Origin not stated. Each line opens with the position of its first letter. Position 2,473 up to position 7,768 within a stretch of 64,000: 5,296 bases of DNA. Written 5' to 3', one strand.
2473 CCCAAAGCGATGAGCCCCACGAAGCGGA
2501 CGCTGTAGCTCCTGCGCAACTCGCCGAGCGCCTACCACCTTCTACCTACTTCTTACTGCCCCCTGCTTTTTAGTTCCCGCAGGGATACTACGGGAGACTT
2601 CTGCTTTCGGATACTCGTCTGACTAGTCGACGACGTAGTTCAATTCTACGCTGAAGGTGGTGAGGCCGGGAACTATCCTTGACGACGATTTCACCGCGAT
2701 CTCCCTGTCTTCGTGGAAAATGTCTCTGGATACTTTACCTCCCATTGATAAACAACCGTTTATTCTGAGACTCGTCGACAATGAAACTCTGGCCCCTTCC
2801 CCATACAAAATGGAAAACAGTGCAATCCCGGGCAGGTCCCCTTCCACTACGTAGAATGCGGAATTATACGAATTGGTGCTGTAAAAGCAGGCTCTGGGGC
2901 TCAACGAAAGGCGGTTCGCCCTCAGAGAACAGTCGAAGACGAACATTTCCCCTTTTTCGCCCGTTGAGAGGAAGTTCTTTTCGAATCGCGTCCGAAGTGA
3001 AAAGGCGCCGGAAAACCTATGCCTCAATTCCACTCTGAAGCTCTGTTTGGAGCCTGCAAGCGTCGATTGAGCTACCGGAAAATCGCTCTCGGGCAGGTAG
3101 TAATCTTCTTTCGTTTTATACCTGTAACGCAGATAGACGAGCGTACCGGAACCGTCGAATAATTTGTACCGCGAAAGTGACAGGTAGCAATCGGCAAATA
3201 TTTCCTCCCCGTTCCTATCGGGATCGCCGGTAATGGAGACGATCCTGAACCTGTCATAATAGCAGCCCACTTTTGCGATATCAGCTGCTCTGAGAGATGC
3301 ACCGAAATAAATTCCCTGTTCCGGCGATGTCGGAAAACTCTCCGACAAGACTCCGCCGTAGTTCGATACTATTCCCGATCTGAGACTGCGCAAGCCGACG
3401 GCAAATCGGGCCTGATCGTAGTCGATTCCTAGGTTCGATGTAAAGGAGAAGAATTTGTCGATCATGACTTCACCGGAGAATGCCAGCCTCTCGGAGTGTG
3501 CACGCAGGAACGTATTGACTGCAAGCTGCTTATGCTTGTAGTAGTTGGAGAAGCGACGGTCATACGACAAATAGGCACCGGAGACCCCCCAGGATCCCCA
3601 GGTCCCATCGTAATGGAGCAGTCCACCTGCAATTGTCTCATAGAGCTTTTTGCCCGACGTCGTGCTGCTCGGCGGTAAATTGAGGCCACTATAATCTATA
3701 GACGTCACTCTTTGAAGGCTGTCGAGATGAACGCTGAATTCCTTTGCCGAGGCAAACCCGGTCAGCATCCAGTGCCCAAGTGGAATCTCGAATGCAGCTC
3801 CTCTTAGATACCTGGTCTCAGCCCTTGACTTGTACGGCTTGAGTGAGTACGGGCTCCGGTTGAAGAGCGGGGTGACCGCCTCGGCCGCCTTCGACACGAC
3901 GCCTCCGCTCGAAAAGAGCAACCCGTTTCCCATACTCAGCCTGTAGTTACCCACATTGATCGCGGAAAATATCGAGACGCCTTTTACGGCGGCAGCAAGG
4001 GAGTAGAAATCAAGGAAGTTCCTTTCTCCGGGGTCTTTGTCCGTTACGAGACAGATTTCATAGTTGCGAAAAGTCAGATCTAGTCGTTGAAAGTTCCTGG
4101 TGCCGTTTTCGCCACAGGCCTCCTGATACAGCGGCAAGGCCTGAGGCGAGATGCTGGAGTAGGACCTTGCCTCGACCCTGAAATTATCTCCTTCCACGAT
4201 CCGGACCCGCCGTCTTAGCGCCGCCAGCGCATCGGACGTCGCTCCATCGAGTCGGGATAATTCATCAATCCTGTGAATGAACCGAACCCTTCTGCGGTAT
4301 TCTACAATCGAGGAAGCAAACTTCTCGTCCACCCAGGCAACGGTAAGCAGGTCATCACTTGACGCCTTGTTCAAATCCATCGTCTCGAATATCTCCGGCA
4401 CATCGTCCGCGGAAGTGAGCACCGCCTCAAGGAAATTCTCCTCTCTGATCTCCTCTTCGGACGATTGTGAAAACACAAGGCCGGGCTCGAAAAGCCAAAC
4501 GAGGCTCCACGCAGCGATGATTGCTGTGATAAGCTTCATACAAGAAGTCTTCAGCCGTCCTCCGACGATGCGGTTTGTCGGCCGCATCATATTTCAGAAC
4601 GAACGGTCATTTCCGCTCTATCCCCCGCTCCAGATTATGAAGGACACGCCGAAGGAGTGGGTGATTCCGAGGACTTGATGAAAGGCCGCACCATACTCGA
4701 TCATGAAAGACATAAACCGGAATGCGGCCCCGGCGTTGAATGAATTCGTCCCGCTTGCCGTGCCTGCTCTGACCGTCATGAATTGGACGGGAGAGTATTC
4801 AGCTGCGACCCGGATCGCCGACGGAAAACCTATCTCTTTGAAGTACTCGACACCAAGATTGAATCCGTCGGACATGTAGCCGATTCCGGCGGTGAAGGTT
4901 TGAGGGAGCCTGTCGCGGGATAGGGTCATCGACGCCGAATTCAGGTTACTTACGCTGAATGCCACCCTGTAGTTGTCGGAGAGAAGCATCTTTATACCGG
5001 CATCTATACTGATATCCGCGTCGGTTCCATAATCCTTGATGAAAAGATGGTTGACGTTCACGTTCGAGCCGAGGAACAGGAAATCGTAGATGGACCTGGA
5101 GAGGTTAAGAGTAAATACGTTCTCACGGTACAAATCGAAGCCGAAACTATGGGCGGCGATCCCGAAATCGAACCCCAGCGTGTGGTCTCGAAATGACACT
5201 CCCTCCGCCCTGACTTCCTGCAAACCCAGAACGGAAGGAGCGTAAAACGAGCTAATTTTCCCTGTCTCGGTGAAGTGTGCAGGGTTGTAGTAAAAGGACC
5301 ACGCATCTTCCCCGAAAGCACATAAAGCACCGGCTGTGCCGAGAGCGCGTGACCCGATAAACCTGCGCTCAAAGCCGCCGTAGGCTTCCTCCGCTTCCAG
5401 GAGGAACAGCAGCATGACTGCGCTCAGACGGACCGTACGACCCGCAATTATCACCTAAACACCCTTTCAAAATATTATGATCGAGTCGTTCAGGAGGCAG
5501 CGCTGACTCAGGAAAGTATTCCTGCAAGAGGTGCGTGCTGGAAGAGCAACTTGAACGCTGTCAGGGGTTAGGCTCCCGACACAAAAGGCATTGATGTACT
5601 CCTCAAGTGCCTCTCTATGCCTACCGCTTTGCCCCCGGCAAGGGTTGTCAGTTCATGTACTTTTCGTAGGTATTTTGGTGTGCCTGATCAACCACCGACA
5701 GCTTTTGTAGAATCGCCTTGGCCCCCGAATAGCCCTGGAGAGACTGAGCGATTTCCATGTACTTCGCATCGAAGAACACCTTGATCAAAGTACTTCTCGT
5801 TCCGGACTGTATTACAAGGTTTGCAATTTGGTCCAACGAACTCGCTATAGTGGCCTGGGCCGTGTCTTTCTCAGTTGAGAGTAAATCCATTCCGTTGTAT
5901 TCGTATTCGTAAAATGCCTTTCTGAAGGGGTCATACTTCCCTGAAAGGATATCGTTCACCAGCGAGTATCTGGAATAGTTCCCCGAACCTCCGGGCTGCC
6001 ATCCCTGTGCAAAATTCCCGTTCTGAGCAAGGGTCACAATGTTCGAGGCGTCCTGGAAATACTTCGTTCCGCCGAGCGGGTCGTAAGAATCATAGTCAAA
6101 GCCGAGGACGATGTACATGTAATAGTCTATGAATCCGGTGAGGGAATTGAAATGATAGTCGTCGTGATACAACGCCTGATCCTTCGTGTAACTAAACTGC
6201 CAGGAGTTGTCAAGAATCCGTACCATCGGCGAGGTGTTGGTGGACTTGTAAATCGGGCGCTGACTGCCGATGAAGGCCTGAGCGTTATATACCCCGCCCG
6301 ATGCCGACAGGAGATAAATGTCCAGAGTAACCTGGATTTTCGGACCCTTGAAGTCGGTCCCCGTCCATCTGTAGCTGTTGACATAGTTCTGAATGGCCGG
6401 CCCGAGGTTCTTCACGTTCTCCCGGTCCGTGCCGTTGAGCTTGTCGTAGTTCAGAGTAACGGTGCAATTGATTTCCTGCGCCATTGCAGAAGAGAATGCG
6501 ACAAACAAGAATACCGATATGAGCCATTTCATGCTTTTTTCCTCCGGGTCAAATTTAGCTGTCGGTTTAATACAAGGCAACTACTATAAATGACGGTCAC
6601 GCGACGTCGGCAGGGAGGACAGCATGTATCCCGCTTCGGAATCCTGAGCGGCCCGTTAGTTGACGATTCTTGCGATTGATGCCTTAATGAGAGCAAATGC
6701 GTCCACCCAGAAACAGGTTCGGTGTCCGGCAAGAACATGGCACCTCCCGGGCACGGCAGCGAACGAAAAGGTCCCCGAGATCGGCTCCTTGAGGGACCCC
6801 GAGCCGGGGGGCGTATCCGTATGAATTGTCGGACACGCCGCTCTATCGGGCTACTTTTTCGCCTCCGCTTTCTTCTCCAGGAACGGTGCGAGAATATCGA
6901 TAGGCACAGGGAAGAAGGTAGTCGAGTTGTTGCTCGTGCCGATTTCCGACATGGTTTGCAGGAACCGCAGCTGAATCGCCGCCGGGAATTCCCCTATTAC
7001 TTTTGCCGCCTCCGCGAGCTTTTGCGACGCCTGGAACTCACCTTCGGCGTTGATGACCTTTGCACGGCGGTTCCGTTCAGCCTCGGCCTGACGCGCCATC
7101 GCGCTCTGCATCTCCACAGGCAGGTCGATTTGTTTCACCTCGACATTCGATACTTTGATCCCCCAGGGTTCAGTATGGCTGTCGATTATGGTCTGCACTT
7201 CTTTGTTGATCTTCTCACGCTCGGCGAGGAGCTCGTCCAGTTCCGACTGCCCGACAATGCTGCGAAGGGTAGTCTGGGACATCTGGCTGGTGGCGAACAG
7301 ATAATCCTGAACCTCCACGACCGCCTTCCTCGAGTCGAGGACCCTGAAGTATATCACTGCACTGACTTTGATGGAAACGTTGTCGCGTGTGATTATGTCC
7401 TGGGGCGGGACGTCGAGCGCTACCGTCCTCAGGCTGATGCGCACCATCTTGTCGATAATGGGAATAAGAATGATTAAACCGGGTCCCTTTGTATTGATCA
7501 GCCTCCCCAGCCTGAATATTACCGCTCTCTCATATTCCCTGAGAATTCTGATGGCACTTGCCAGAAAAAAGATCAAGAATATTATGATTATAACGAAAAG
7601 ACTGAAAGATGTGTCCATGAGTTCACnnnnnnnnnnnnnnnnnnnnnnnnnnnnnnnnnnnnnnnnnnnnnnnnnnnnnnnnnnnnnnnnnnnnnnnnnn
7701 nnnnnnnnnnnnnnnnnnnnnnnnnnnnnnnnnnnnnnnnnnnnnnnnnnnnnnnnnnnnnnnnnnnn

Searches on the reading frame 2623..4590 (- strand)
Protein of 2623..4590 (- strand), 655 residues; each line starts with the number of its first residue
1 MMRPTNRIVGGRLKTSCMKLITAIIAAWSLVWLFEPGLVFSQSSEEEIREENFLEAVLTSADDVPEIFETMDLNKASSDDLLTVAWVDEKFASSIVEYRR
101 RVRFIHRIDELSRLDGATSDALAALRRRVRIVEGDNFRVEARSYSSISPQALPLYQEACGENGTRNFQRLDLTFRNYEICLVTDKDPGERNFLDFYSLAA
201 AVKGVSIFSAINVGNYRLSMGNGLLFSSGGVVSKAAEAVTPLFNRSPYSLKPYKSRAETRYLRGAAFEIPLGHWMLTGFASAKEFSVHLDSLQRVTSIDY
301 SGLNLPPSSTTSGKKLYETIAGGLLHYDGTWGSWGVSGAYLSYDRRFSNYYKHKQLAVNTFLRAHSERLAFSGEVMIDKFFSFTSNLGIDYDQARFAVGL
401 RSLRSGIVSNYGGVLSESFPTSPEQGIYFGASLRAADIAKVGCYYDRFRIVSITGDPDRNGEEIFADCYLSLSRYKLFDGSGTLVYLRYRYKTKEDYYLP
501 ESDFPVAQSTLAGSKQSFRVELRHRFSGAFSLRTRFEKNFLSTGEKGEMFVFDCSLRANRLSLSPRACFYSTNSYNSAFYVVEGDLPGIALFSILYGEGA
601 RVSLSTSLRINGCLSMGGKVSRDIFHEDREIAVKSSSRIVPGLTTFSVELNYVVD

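Call 51: search_protein_families(library=pfam, proteins=[window:2623-4590:-], max_evalue=0.001)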
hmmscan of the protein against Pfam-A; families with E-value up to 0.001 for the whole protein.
window:2623-4590:- (655 aa): 1 family
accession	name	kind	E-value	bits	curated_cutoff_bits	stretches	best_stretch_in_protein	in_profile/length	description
PF12836.13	HHH_3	-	4.5e-06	27.1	27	1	70-130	5-65/65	Helix-hairpin-helix motif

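Call 53: search_protein_families(library=ncbifam, proteins=[window:2623-4590:-], max_evalue=0.001)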
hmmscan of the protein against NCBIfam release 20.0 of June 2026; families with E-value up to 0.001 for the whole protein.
window:2623-4590:- (655 aa): 0 families

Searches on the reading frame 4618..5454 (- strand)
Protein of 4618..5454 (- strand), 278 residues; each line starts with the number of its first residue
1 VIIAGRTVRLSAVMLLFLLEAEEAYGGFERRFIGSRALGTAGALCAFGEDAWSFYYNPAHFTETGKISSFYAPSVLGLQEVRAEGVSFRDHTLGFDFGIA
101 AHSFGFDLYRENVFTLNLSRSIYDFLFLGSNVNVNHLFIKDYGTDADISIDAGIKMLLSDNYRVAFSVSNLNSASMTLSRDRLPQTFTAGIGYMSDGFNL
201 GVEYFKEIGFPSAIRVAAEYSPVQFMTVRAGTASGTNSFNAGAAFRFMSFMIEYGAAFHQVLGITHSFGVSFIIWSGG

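Call 51: search_protein_families(library=pfam, proteins=[window:4618-5454:-], max_evalue=0.001)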
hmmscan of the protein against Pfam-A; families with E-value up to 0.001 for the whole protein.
window:4618-5454:- (278 aa): 1 family
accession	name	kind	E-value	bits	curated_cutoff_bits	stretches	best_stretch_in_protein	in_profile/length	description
PF13729.12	TraF_2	-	2.6e-05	24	25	1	112-203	166-262/264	F plasmid transfer operon, TraF, protein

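Call 53: search_protein_families(library=ncbifam, proteins=[window:4618-5454:-], max_evalue=0.001)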
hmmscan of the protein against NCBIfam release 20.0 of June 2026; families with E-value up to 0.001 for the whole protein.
window:4618-5454:- (278 aa): 0 families

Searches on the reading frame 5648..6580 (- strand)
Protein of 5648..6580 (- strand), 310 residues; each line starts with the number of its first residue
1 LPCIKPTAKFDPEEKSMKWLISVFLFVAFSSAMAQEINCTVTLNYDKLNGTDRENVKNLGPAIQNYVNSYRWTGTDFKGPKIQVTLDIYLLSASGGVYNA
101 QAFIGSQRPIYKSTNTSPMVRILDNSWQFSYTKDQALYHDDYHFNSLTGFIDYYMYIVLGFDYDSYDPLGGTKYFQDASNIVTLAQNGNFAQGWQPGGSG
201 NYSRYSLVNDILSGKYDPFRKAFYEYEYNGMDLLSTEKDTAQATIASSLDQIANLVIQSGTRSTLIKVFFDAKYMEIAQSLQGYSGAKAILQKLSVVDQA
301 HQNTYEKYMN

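Call 51: search_protein_families(library=pfam, proteins=[window:5648-6580:-], max_evalue=0.001)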
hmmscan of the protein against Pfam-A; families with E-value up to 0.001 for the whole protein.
window:5648-6580:- (310 aa): 2 families
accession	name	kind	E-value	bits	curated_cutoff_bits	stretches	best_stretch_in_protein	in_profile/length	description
PF16119.10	DUF4835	-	2.4e-69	234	25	1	35-307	1-275/276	Domain of unknown function (DUF4835)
PF03201.21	HMD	-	0.00072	20.2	23.1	0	225-290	24-88/97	H2-forming N5,N10-methylene-tetrahydromethanopterin dehydrogenase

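Call 53: search_protein_families(library=ncbifam, proteins=[window:5648-6580:-], max_evalue=0.001)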
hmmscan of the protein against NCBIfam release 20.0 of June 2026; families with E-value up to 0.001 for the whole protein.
window:5648-6580:- (310 aa): 1 family
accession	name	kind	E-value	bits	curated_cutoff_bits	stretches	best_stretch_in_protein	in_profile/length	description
NF052317.1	T9SS_PorD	equivalog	7.2e-70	235.3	170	1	19-307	3-293/295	type IX secretion system protein PorD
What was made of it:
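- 5648..6580 (-): T9SS component PorD (DUF4835). NF052317 equivalog, 235.3 bits against a cutoff of 170 (call 53); PF16119 (call 51).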

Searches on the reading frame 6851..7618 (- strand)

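Call 51: search_protein_families(library=pfam, proteins=[window:6851-7618:-], max_evalue=0.001)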
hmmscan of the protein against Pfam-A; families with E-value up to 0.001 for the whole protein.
window:6851-7618:- (255 aa): 2 families
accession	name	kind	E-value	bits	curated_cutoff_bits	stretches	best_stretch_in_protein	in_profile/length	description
PF01145.31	Band_7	-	1.9e-37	129.4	23.6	1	25-194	2-175/176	SPFH domain / Band 7 family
PF13421.11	Band_7_1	-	0.00049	20.2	24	0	112-179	139-208/211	SPFH domain-Band 7 family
